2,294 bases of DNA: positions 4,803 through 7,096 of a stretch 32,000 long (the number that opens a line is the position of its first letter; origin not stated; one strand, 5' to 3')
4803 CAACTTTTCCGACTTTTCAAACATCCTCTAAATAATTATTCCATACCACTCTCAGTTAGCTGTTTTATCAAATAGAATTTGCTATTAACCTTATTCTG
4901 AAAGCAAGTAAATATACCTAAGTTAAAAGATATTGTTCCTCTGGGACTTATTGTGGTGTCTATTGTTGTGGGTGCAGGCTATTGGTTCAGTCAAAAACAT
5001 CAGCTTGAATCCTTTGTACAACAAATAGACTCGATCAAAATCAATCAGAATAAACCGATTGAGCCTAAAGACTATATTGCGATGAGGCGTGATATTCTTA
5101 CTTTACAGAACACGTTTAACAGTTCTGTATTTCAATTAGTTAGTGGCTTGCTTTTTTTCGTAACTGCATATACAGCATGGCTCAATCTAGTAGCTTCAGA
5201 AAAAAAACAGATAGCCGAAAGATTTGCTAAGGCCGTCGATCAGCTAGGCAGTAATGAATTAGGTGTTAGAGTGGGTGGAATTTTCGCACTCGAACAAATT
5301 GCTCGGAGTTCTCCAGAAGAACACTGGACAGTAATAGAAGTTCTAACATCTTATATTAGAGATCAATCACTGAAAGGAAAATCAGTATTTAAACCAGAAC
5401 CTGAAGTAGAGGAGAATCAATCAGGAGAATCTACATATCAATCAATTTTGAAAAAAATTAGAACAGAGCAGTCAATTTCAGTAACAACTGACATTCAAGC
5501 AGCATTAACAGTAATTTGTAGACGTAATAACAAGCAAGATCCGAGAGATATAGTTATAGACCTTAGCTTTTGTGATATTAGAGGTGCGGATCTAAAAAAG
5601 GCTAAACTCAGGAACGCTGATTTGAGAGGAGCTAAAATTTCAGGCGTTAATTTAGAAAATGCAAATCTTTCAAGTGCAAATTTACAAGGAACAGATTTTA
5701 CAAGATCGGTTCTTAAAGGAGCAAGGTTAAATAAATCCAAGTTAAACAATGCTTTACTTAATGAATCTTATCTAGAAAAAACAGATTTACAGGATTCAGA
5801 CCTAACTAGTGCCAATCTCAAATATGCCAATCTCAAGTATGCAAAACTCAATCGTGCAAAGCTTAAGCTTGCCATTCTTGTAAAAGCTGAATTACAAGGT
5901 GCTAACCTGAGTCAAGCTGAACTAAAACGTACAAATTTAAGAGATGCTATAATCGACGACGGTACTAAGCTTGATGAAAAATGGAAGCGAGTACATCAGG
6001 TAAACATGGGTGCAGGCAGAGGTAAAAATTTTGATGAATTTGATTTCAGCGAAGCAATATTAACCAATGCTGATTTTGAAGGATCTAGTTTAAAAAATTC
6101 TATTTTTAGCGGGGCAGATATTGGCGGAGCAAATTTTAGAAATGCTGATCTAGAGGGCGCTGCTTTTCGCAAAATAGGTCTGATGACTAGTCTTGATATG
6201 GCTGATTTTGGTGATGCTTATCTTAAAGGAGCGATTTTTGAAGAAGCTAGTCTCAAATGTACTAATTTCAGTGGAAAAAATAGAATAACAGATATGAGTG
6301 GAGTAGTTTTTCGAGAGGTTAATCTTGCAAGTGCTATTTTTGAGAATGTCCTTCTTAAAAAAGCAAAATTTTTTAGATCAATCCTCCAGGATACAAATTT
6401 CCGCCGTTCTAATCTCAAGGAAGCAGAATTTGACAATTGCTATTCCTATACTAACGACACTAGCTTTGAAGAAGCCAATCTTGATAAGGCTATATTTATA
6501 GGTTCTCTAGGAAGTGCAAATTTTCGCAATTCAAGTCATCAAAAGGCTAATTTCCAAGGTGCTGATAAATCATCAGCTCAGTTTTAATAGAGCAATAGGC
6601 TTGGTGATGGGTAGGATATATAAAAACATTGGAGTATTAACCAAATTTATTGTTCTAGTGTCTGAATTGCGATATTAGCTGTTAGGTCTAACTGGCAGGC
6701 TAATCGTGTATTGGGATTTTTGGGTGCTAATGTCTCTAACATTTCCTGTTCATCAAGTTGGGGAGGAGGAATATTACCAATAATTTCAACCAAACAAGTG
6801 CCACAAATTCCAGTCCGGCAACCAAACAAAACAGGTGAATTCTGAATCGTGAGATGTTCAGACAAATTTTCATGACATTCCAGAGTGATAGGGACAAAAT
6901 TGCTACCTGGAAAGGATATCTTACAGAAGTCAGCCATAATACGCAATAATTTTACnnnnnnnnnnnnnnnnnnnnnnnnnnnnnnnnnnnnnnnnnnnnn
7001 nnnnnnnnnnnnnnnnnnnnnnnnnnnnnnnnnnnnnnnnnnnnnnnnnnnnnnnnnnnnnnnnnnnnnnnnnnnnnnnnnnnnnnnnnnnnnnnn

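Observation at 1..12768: Oxygenase-dense gene cluster with no recognisable scaffold-forming enzyme, a candidate orphan biosynthetic system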

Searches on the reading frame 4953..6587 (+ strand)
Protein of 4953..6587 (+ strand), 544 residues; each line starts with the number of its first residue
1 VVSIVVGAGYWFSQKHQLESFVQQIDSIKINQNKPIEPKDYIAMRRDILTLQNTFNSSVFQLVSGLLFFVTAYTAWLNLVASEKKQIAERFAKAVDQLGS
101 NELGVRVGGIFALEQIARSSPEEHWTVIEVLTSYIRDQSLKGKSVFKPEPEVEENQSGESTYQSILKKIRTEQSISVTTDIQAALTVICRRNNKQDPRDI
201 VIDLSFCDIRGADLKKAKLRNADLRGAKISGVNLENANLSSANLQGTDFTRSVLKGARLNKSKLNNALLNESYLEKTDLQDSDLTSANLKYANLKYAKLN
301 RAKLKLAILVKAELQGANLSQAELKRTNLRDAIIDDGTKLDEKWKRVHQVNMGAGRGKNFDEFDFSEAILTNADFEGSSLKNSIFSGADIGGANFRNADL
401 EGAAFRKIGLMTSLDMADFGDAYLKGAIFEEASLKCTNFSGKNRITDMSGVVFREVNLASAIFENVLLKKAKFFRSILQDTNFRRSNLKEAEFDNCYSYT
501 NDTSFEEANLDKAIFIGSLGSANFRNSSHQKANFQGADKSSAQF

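Call 8: search_protein_families(library=pfam, proteins=[window:4953-6587:+], max_evalue=0.01)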
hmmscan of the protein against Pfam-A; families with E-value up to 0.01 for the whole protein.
window:4953-6587:+ (544 aa): 5 families
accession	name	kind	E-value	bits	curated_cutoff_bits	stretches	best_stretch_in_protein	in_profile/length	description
PF00805.28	Pentapeptide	-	1.6e-57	191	20.2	8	233-270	2-39/40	Pentapeptide repeats (8 copies)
PF13599.13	Pentapeptide_4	-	2.6e-33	114.4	38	4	207-273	11-77/78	Pentapeptide repeat region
PF13576.12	Pentapeptide_3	-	1.5e-29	102.3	27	3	365-405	1-44/48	Pentapeptide repeats (9 copies)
PF25296.1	Decapeptide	-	1e-08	35.4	45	0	213-260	16-63/74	Decapeptide repeat region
PF23894.2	LD_SV2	-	2.7e-05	24.9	29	0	453-517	22-84/92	SV2A/B/C luminal domain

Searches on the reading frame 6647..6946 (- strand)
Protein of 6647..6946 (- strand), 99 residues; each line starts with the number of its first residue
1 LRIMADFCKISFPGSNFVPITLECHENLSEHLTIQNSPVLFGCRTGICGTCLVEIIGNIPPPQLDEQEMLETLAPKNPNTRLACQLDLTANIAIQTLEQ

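Call 8: search_protein_families(library=pfam, proteins=[window:6647-6946:-], max_evalue=0.01)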
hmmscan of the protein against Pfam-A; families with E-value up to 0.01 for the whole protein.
window:6647-6946:- (99 aa): 1 family
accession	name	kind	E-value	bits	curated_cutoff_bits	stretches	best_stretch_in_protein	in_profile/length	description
PF00111.32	Fer2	-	5e-09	36.4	21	1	20-86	8-74/77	2Fe-2S iron-sulfur cluster binding domain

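Call 10: search_protein_families(library=ncbifam, proteins=[window:6647-6946:-], max_evalue=0.01)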
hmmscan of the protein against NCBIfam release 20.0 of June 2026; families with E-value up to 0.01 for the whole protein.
window:6647-6946:- (99 aa): 4 families
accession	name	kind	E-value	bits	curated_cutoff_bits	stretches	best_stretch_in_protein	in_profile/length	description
NF004317.0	PRK05713.1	equivalog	2e-05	24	338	1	23-97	14-85/312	iron-sulfur-binding ferredoxin reductase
NF007985.1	PRK10713.1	equivalog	0.00053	19.5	75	1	23-56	11-47/81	class I ribonucleotide reductase maintenance protein YfaE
NF007964.0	PRK10684.1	equivalog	0.0015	17.5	383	1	28-56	269-297/333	NADH oxidoreductase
NF005746.0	PRK07570.1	subfamily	0.0042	16.4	243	1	22-58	34-73/250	succinate dehydrogenase/fumarate reductase iron-sulfur subunit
